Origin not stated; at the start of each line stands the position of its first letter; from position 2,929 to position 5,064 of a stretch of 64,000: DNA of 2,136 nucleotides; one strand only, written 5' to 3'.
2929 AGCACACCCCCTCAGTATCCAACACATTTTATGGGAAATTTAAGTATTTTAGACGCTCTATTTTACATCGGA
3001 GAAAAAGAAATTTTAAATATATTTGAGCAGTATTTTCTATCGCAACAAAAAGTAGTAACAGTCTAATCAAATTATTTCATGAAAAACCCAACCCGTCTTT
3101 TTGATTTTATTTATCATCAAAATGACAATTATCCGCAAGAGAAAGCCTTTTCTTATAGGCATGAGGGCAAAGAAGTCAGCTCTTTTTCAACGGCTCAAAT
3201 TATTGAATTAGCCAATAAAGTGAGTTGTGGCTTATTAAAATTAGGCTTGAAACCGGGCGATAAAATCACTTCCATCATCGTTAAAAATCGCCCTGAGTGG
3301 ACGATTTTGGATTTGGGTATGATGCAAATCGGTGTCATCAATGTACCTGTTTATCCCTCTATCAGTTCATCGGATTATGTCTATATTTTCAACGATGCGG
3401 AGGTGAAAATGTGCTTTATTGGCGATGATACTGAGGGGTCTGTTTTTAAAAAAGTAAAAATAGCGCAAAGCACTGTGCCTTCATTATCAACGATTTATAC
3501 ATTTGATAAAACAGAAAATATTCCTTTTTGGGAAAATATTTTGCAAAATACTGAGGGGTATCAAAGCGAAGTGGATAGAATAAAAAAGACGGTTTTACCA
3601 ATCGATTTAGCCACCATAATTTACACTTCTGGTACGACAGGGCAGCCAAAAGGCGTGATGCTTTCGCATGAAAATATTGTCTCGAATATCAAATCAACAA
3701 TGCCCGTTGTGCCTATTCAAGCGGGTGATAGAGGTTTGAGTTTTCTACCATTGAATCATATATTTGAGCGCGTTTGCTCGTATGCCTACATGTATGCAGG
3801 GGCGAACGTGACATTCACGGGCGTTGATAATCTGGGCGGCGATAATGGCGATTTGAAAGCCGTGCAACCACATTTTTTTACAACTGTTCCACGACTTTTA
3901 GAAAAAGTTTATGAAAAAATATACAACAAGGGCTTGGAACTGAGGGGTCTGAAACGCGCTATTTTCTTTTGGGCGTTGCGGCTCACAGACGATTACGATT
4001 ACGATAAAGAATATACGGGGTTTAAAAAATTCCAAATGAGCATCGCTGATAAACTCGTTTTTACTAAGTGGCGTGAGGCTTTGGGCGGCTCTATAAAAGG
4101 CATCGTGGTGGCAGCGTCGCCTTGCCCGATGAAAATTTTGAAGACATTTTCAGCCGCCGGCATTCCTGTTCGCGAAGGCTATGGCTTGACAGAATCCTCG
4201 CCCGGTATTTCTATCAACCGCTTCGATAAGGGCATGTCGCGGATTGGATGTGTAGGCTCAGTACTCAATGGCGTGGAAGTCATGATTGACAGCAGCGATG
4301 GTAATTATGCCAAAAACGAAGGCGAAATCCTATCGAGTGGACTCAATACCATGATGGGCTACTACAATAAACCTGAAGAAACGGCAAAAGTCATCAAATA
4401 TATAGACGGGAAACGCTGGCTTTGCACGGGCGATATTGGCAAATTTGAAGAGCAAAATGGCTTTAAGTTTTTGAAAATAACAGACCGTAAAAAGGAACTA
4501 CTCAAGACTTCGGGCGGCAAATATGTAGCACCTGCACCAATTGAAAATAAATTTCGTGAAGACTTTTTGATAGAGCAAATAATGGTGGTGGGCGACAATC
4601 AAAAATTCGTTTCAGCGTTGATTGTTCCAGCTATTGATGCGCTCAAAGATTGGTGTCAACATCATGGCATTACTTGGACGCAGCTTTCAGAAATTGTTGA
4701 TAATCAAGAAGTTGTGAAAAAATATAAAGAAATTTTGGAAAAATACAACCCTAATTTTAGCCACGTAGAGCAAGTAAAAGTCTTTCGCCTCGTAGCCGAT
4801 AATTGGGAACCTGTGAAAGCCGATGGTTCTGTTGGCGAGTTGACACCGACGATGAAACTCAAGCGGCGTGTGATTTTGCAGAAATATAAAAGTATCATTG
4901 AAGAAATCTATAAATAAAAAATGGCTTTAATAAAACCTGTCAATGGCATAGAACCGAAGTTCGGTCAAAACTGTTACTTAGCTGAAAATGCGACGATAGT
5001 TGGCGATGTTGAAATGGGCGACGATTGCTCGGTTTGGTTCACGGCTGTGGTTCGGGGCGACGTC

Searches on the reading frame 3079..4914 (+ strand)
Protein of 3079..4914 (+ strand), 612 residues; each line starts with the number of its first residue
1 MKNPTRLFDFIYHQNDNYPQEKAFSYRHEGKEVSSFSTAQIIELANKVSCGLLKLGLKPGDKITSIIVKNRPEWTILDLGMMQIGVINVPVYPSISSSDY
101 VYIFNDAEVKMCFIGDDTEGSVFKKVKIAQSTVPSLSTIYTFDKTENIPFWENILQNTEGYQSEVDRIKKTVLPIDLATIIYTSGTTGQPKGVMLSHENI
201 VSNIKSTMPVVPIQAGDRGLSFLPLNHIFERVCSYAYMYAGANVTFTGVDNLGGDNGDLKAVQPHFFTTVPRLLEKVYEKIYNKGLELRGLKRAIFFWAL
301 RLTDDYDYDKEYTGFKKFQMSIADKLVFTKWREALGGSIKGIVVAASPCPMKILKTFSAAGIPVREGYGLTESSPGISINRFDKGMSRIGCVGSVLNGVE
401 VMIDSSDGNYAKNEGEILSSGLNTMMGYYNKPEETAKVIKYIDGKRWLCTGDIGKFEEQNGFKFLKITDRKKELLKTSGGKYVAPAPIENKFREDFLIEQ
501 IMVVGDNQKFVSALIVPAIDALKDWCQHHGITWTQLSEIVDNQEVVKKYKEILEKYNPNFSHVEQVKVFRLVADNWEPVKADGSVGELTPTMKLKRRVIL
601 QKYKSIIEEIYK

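Call 67: find_homologous_proteins(query=window:3079-4914:+, max_evalue=1e-100)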
Query window:3079-4914:+ (612 aa): 7998 proteins with E <= 1e-100 among 8000 candidates; the best 120 are listed.
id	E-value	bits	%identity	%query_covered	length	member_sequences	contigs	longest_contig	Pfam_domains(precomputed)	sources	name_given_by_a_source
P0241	0.0e+0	1402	100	100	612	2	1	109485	PF00501.35,PF23562.3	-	-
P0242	0.0e+0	1349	95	100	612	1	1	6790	PF00501.35,PF23562.3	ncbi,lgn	-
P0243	0.0e+0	1322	92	100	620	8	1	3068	PF00501.35,PF23562.3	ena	-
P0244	0.0e+0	1316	92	100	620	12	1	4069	PF00501.35,PF23562.3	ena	-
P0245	0.0e+0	1234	86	100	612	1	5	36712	PF00501.35,PF23562.3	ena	-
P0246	0.0e+0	1234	86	100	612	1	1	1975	PF00501.35,PF23562.3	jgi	jgi:long-chain acyl-CoA synthetase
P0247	0.0e+0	1214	84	100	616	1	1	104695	PF00501.35,PF23562.3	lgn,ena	-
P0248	0.0e+0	1192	86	97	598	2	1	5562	PF00501.35,PF23562.3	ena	-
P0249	0.0e+0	1177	82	100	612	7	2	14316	PF00501.35,PF23562.3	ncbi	-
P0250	0.0e+0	1157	80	100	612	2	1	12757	PF00501.35,PF23562.3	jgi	jgi:long-chain acyl-CoA synthetase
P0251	0.0e+0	1148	79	100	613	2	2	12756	PF00501.35,PF23562.3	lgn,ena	-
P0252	0.0e+0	1144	79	100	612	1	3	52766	PF00501.35,PF23562.3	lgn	-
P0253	0.0e+0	1141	79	100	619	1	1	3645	PF00501.35,PF23562.3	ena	-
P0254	0.0e+0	1135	78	100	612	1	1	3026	PF00501.35,PF23562.3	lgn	-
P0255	0.0e+0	1130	77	99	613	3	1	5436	PF00501.35,PF23562.3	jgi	jgi:long-chain acyl-CoA synthetase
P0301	0.0e+0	1016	70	100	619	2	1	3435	PF00501.35,PF23562.3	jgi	jgi:long-chain acyl-CoA synthetase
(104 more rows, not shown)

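Call 69: find_encoding_contigs(protein=P0243, flank=3000, max_places=1)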
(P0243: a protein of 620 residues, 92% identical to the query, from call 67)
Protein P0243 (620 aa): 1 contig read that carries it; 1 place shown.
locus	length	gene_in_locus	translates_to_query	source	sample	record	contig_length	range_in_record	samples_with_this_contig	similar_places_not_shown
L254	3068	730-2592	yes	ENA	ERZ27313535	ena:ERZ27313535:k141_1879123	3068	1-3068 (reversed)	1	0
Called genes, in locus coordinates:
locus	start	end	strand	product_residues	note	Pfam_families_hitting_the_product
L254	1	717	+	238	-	?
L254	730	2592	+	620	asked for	PF00501:AMP-binding, PF23562:AMP-binding_C_3 (weak)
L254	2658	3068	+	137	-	?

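Call 70: find_encoding_contigs(protein=P0244, flank=3000, max_places=1)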
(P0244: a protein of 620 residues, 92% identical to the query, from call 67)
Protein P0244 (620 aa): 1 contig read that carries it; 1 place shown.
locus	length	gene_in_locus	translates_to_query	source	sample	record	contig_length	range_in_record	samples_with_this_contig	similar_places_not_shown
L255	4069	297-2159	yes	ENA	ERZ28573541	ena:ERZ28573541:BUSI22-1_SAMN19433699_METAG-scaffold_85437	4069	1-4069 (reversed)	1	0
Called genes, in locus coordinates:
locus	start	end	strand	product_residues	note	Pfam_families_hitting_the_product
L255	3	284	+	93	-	?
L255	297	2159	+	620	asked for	PF00501:AMP-binding, PF23562:AMP-binding_C_3 (weak)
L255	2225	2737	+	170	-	PF25087:GMPPB_C (faint), PF25084:LbH_EIF2B, PF00132:Hexapep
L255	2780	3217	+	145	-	-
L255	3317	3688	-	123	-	PF16561:AMPK1_CBM (weak), PF26120:CBM_1st_SusF (faint)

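Call 76: find_encoding_contigs(protein=P0301, flank=3000, max_places=1)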
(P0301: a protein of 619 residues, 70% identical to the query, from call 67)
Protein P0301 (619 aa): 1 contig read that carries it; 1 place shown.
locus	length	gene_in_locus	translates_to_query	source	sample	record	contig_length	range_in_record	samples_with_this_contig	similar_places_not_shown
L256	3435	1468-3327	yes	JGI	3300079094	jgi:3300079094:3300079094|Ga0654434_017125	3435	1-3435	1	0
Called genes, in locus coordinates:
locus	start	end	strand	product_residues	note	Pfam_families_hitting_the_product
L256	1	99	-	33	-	?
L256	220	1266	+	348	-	-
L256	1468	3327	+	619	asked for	PF00501:AMP-binding, PF23562:AMP-binding_C_3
